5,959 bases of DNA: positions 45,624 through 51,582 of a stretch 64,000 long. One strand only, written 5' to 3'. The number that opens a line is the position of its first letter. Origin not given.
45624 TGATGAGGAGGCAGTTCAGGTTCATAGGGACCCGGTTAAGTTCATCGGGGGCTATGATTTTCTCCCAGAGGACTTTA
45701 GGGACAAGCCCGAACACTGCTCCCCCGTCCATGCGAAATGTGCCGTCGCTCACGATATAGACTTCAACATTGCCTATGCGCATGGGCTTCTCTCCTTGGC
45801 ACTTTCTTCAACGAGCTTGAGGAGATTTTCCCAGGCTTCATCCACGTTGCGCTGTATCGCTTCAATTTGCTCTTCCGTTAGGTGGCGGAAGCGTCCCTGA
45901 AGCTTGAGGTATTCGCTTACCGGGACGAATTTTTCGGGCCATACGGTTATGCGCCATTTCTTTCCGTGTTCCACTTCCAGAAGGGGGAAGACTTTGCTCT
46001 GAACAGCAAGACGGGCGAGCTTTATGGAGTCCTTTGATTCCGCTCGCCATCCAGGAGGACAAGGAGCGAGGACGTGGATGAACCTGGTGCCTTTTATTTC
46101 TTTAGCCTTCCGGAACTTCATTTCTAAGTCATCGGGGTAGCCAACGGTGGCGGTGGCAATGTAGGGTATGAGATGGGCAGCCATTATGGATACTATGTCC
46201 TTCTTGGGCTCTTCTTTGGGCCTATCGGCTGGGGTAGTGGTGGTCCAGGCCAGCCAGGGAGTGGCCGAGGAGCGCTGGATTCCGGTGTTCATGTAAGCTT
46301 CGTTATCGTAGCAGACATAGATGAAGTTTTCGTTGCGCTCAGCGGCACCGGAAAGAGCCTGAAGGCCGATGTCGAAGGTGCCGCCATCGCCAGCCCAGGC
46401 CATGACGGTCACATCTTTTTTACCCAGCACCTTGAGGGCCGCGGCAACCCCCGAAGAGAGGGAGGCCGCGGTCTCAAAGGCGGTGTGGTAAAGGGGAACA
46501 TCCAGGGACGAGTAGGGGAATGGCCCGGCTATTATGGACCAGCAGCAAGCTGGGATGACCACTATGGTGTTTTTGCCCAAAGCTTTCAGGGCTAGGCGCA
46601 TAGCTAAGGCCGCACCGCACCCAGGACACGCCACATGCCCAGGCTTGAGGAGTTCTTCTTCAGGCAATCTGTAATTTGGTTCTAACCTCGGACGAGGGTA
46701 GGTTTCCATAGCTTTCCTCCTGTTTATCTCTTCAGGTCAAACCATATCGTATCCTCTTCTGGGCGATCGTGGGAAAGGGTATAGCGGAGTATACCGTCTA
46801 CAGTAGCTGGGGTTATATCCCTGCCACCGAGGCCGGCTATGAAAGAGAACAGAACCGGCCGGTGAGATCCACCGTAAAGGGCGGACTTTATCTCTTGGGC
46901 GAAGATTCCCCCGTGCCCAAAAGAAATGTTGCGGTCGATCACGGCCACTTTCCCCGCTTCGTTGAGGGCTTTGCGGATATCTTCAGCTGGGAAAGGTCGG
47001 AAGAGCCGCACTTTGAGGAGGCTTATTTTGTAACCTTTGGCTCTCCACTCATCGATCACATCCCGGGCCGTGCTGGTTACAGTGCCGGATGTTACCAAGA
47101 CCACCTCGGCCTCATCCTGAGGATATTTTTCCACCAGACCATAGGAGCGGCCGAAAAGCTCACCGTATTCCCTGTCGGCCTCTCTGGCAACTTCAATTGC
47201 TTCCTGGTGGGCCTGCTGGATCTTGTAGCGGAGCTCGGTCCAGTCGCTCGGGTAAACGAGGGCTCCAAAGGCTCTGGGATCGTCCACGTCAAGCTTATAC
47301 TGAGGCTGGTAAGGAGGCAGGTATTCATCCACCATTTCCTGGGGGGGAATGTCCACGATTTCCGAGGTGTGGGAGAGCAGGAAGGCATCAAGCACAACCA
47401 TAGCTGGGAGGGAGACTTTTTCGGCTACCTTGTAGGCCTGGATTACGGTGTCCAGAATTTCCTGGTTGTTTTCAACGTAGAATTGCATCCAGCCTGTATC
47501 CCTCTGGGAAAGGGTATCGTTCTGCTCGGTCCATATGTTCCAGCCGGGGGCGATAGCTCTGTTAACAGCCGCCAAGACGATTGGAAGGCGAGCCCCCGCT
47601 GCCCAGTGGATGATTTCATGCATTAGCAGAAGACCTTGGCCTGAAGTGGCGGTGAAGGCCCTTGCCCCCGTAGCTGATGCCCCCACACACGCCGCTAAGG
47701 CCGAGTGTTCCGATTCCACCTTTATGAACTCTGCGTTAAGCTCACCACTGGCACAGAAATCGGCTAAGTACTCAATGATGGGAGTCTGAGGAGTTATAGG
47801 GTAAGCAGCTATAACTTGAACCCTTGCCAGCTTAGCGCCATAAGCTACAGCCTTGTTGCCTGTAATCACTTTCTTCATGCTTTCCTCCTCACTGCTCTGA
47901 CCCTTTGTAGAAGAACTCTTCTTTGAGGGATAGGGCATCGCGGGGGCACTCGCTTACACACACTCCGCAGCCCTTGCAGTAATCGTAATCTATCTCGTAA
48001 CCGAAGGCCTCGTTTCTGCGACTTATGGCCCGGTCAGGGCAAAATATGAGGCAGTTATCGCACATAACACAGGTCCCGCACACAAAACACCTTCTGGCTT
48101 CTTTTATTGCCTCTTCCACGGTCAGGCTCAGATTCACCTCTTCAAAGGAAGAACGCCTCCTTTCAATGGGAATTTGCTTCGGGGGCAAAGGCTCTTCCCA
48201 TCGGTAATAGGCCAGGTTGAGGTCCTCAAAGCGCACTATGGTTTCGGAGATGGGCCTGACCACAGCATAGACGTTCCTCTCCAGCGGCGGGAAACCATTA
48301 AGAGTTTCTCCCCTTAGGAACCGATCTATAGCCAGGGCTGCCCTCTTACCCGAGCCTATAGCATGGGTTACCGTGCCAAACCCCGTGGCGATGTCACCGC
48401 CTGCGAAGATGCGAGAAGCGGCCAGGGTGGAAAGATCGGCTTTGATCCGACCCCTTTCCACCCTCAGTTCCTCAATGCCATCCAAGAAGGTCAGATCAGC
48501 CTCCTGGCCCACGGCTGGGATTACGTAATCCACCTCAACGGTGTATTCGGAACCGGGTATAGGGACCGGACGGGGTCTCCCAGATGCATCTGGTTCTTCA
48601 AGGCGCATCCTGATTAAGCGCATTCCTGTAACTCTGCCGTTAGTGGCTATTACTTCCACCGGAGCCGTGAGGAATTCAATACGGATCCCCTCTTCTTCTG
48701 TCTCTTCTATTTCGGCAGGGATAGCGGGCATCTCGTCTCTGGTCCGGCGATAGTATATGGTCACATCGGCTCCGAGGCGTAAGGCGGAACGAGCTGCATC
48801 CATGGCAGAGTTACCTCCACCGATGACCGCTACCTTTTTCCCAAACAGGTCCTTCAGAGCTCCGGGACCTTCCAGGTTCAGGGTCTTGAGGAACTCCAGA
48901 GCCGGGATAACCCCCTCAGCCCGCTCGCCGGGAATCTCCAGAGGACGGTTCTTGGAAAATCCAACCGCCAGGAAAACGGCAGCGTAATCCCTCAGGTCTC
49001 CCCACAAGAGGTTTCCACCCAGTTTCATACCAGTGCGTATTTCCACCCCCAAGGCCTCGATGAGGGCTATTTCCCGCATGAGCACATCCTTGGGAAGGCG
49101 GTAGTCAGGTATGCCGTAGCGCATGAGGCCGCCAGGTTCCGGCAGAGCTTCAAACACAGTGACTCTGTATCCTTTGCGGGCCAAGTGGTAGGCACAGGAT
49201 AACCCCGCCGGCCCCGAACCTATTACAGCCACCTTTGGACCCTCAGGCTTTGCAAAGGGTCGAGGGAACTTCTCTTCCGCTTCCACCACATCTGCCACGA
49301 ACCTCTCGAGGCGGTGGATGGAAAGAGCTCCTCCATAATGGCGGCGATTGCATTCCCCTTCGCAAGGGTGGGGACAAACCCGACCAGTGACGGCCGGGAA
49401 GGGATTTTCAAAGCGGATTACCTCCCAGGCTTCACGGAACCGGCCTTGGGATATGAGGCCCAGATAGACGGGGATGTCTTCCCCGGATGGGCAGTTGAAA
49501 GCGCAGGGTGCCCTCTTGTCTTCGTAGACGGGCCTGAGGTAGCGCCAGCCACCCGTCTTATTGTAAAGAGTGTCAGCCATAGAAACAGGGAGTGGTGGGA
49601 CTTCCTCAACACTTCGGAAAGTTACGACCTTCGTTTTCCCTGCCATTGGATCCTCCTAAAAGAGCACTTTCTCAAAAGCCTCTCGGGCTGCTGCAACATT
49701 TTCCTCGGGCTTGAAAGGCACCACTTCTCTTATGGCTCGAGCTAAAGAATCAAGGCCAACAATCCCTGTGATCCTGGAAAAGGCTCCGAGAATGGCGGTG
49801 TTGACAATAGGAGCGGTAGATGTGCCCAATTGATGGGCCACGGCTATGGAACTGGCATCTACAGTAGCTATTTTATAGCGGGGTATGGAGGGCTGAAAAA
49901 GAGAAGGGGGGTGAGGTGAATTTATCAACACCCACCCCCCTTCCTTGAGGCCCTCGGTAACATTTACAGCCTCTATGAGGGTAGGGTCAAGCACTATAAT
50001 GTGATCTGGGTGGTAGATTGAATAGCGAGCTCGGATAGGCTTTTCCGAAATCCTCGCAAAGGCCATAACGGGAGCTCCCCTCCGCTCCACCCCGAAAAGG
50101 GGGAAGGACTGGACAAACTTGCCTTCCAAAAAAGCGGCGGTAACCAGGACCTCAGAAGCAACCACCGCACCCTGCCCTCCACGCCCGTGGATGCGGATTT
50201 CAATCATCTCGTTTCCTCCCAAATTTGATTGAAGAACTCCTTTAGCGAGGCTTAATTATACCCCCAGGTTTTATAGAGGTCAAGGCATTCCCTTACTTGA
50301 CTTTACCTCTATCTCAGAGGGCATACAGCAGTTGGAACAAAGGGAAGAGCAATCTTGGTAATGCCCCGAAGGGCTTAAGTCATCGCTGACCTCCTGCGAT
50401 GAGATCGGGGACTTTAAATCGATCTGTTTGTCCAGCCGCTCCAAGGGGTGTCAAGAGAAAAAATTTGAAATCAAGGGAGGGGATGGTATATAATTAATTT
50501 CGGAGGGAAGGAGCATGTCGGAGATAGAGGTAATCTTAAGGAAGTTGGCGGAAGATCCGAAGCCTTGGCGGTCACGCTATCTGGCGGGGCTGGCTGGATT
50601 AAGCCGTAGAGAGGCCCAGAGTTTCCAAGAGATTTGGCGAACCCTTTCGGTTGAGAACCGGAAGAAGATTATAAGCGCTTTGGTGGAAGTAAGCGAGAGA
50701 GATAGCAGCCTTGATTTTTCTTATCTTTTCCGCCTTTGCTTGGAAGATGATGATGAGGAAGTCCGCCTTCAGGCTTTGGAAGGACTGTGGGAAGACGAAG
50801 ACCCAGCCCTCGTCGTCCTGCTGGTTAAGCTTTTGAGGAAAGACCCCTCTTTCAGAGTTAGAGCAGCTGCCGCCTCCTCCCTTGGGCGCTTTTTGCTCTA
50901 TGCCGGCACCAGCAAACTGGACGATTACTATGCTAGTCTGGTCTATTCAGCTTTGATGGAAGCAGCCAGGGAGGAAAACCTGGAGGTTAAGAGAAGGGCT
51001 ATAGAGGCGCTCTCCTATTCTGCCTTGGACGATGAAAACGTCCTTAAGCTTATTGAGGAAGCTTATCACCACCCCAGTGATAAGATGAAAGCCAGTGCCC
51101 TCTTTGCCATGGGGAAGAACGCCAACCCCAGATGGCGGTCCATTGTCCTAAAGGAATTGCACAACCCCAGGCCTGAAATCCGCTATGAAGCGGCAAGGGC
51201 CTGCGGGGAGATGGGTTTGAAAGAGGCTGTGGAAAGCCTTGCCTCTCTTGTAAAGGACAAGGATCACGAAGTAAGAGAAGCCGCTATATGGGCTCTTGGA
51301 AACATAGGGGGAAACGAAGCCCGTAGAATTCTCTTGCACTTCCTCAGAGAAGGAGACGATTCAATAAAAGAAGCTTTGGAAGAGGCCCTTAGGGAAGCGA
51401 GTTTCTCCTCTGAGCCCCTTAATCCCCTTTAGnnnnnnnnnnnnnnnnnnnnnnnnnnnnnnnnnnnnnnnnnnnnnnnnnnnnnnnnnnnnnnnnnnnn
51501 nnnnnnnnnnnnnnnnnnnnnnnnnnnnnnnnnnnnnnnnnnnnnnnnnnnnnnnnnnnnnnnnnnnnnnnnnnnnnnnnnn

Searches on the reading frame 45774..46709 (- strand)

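Call 68: search_protein_families(library=pfam, proteins=[window:45774-46709:-], max_evalue=0.000001)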
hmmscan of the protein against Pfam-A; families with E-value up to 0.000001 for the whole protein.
window:45774-46709:- (311 aa): 1 family
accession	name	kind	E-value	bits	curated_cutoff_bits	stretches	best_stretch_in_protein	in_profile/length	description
PF02775.26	TPP_enzyme_C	-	4.3e-20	72.5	21.9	1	73-213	25-151/151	Thiamine pyrophosphate enzyme, C-terminal TPP binding domain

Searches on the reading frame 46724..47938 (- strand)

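Call 23: search_protein_families(library=pfam, proteins=[window:46724-47938:-], max_evalue=0.00001)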
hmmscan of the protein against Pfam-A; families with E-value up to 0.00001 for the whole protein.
window:46724-47938:- (404 aa): 3 families
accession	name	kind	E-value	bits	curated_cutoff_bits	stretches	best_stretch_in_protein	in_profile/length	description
PF01855.24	POR_N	-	4.6e-76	256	27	1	34-254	2-229/231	Pyruvate flavodoxin/ferredoxin oxidoreductase, thiamine diP-bdg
PF17147.9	PFOR_II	-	6.6e-31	107.1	27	1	277-379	1-101/102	Pyruvate:ferredoxin oxidoreductase core domain II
PF02780.25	Transketolase_C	-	1.3e-07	32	25.9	1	274-363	7-97/124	Transketolase, C-terminal domain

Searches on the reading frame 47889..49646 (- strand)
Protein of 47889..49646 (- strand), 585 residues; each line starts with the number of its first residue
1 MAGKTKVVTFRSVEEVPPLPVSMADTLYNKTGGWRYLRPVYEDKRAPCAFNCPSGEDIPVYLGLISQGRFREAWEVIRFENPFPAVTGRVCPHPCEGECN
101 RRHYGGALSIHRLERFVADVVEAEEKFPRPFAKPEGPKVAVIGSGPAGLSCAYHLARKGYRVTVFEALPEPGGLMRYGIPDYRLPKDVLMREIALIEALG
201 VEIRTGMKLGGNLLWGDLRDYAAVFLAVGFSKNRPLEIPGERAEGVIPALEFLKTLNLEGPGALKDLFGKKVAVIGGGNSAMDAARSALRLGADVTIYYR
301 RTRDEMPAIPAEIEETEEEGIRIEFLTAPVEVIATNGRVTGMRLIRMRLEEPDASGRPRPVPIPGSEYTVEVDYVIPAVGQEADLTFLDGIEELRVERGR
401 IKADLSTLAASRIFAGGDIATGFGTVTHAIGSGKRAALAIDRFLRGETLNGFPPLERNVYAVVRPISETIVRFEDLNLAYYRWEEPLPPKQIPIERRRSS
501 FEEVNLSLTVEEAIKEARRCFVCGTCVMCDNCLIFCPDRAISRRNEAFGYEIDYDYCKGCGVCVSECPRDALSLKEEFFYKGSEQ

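Call 23: search_protein_families(library=pfam, proteins=[window:47889-49646:-], max_evalue=0.00001)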
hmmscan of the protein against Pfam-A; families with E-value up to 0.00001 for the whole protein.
window:47889-49646:- (585 aa): 18 families
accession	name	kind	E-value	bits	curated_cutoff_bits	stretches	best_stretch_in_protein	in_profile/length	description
PF07992.20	Pyr_redox_2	-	1.2e-30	107.4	26.1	1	138-433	2-291/291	Pyridine nucleotide-disulphide oxidoreductase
PF14691.11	Fer4_20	-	2.1e-22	79.5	25.8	1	44-124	28-111/113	Dihydroprymidine dehydrogenase domain II, 4Fe-4S cluster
PF13738.12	Pyr_redox_3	-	5.3e-14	52.6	30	1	264-315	159-220/305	Pyridine nucleotide-disulphide oxidoreductase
PF00070.33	Pyr_redox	-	1.1e-13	51.9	22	1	271-343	1-78/82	Pyridine nucleotide-disulphide oxidoreductase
PF13450.12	NAD_binding_8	-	2.4e-13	50.6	21.9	1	141-176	1-36/68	NAD(P)-binding Rossmann-like domain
PF01266.30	DAO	-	2.5e-11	44.2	27.9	1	138-172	1-35/353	FAD dependent oxidoreductase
PF01593.30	Amino_oxidase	-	1.8e-09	37.9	19.8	1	147-176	2-31/443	Flavin containing amine oxidoreductase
PF12831.13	FAD_oxidored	-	8.5e-09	35.6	27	0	139-176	2-39/416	FAD dependent oxidoreductase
PF00890.30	FAD_binding_2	-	4.6e-08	33.1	20.4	1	139-172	2-35/414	FAD binding domain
PF03486.20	HI0933_like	-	6.2e-08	32.8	50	0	138-172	2-36/244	HI0933-like protein Rossmann domain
PF01134.28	GIDA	-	7e-08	32.4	22.1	0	138-165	1-28/391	Glucose inhibited division protein A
PF01262.27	AlaDh_PNT_C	-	1.5e-07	31.5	23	0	270-302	29-61/214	Alanine dehydrogenase/PNT, C-terminal domain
PF00037.32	Fer4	-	1.5e-07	31.3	21.1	1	550-572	1-23/24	4Fe-4S binding domain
PF13241.12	NAD_binding_7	-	4.3e-07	30.9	22.1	0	266-303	4-41/104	Putative NAD(P)-binding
PF01946.23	Thi4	-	1.5e-06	28.1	26.2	0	139-178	20-60/235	Thi4 family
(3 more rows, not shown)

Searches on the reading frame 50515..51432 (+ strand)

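Call 68: search_protein_families(library=pfam, proteins=[window:50515-51432:+], max_evalue=0.000001)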
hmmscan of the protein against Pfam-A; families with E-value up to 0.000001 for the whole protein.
window:50515-51432:+ (305 aa): 6 families
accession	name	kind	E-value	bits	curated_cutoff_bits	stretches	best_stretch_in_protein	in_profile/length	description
PF13646.12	HEAT_2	-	6.2e-36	123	27.7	2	212-293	5-88/88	HEAT repeats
PF02985.28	HEAT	-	4.4e-22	76.5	23.5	0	240-264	3-27/31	HEAT repeat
PF13513.12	HEAT_EZ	-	1.2e-15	58.1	27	0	235-264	26-55/55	HEAT-like repeat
PF00514.29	Arm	-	7.5e-12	45.3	20.6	0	238-264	13-39/41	Armadillo/beta-catenin-like repeat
PF25786.1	HEAT_GCN1_C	-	2.7e-11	44.2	27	0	100-171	28-96/151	GCN1-like, C-terminal HEAT repeats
PF03130.22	HEAT_PBS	-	3.4e-11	42.9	20.9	0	253-278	1-26/27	PBS lyase HEAT-like repeat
